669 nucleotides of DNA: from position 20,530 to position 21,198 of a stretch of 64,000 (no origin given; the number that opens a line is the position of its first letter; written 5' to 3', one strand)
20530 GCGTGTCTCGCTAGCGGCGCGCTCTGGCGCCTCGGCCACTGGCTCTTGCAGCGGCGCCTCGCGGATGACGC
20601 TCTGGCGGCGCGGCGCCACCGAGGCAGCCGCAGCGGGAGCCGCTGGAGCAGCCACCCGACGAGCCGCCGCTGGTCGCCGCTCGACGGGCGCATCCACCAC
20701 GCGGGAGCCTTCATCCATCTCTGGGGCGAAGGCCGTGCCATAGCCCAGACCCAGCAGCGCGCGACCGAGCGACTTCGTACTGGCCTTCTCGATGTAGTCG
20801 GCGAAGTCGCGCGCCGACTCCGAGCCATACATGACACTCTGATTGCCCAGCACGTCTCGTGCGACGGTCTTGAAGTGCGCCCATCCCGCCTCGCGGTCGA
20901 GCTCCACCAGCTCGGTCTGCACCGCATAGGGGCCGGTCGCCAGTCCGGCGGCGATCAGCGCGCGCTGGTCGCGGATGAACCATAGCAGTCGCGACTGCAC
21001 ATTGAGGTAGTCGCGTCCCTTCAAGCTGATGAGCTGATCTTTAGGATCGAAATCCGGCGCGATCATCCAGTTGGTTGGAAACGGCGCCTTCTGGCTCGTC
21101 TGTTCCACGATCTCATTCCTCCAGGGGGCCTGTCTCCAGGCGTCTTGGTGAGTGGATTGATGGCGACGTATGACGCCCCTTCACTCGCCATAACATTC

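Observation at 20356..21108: Stand-alone chromosomal Rad52/Sak-like single-strand annealing protein candidate with an extra C-terminal module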

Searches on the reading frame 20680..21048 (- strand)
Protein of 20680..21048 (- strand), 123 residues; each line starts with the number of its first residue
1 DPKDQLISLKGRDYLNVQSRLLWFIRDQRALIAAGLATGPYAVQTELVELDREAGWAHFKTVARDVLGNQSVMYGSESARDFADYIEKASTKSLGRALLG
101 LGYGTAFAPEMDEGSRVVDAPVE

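Call 29: search_dna_similar(query=window:20680-21048:-, collection=phages, mode=protein, max_evalue=0.001, max_rows=30)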
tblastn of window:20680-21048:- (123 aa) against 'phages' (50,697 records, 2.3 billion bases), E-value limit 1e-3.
Records with a match: 10; places in all: 10; records where one place covers at least 80% of the query: 10.
Best place of each record, by identity: <60% 10.
By first word of the organism name: Thermus 10.
By host as written in the record: Thermus thermophilus 5; Thermus thermophilus HB8 4; Thermus sp. TC4 1.
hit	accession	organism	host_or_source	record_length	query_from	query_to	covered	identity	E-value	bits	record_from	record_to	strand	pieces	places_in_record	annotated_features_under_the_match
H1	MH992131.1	Thermus phage TSP4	Thermus sp. TC4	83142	1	123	100%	36.7%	2e-13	71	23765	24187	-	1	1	hypothetical protein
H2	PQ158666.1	Thermus phage P23-45_stolb3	Thermus thermophilus HB8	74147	1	114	93%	36.2%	2e-11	65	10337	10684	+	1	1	ssDNA binding protein | hypothetical protein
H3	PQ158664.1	Thermus phage P23-45_stolb1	Thermus thermophilus HB8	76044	1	114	93%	36.2%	2e-11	65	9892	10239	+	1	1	ssDNA binding protein | hypothetical protein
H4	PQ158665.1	Thermus phage P23-45_stolb2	Thermus thermophilus HB8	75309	1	114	93%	36.2%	2e-11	65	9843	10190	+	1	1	ssDNA binding protein | hypothetical protein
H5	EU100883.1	Thermus phage P23-45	Thermus thermophilus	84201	1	114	93%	35.4%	7e-11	63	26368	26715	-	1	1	conserved hypothetical protein | hypothetical protein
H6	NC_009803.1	Thermus phage P23-45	Thermus thermophilus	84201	1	114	93%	35.4%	7e-11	63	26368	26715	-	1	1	hypothetical protein (x2)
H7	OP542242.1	Thermus phage P23-45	Thermus thermophilus HB8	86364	1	114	93%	35.4%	7e-11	63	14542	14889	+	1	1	hypothetical protein (x2)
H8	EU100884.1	Thermus phage P74-26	Thermus thermophilus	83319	1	114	93%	35.4%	7e-11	63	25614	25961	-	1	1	conserved hypothetical protein | hypothetical protein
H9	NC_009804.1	Thermus phage P74-26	Thermus thermophilus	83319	1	114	93%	35.4%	7e-11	63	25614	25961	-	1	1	hypothetical protein (x2)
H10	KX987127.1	Thermus phage G20c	Thermus thermophilus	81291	1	114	93%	35.4%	8e-10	61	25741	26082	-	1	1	hypothetical protein (x2)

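Call 30: get_annotated_region(hit=H2, flank=6000)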
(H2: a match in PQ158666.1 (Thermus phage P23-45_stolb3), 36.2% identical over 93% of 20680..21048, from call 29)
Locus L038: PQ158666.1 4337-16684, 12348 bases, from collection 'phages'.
description: Thermus phage P23-45_stolb3, complete genome.
organism: Thermus phage P23-45_stolb3 (NCBI taxid 3348365)
taxonomy: Viruses; Duplodnaviria; Heunggongvirae; Uroviricota; Caudoviricetes; Oshimavirus
host: Thermus thermophilus HB8; source: hot spring; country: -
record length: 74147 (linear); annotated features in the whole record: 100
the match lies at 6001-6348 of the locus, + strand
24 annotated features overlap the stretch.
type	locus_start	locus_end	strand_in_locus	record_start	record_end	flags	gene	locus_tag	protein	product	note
CDS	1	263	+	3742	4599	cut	-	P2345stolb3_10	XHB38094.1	hypothetical protein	-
CDS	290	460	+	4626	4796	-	-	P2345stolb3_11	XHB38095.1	hypothetical protein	-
CDS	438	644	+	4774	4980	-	-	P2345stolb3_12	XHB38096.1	hypothetical protein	-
CDS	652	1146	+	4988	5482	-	-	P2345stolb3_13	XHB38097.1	hypothetical protein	-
CDS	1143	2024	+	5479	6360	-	-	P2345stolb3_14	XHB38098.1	peptidase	-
CDS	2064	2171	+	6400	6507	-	-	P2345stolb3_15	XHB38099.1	hypothetical protein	-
CDS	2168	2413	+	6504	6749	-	-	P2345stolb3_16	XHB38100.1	hypothetical protein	-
CDS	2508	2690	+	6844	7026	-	-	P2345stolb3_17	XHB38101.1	hypothetical protein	-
CDS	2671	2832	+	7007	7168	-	-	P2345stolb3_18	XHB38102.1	transglycosylase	-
CDS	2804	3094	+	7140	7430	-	-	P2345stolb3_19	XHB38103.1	hypothetical protein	-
CDS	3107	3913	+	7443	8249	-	-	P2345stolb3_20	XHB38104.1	hypothetical protein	-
CDS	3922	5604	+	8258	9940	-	-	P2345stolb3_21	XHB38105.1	vWA domain-containing protein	-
CDS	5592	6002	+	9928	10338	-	-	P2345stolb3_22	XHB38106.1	hypothetical protein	-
CDS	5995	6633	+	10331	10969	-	-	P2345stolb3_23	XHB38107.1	ssDNA binding protein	-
CDS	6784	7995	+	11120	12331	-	-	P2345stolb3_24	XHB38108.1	DNA helicase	-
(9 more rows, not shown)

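Call 31: get_annotated_region(hit=H1, flank=6000)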
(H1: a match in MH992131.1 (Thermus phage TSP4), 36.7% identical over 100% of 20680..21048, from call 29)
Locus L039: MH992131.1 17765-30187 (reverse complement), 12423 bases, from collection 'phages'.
description: UNVERIFIED: Thermus phage TSP4, complete genome.
organism: Thermus phage TSP4 (NCBI taxid 1298530)
taxonomy: Viruses; Duplodnaviria; Heunggongvirae; Uroviricota; Caudoviricetes; Oshimavirus
host: Thermus sp. TC4; source: -; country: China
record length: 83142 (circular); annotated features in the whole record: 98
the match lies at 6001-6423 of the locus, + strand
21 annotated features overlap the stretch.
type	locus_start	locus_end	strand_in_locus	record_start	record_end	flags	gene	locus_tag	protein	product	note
CDS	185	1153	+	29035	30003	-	-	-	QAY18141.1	hypothetical protein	No HHBLITS hits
CDS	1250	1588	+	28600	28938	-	-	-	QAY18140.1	hypothetical protein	No HHBLITS hits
CDS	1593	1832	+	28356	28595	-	-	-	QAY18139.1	hypothetical protein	No HHBLITS hits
CDS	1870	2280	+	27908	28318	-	-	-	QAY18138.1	hypothetical protein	No HHBLITS hits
CDS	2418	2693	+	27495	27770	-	-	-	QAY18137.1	hypothetical protein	No HHBLITS hits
CDS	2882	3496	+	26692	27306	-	-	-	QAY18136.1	chaperone/ATP-dependent lon protease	-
CDS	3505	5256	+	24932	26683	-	-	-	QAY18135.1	von willebrand factor type A domain protein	-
CDS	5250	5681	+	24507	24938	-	-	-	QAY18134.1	hypothetical protein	No HHBLITS hits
CDS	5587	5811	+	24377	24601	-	-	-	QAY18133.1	hypothetical protein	No HHBLITS hits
CDS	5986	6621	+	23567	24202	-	-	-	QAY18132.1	hypothetical protein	No HHBLITS hits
CDS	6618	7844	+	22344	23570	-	-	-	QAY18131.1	replicative DNA helicase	replicative DNA helicase DnaB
CDS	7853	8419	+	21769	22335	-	-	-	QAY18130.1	hypothetical protein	No HHBLITS hits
CDS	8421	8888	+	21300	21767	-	-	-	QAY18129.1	holliday junction resolvase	Archaeal-type Holliday junction resolvase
CDS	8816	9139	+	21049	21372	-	-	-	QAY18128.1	hypothetical protein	No HHBLITS hits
CDS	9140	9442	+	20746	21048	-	-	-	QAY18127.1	hypothetical protein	No HHBLITS hits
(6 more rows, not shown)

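Call 41: search_protein_families(library=pfam, proteins=[L038:5995-6630:+], max_evalue=1)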
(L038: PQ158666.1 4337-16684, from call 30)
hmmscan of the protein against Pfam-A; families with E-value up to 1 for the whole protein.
L038:5995-6630:+ (212 aa): 1 family
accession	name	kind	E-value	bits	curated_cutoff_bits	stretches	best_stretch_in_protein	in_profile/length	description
PF08389.18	Xpo1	-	0.22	12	22.7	1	153-200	63-109/147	Exportin 1-like protein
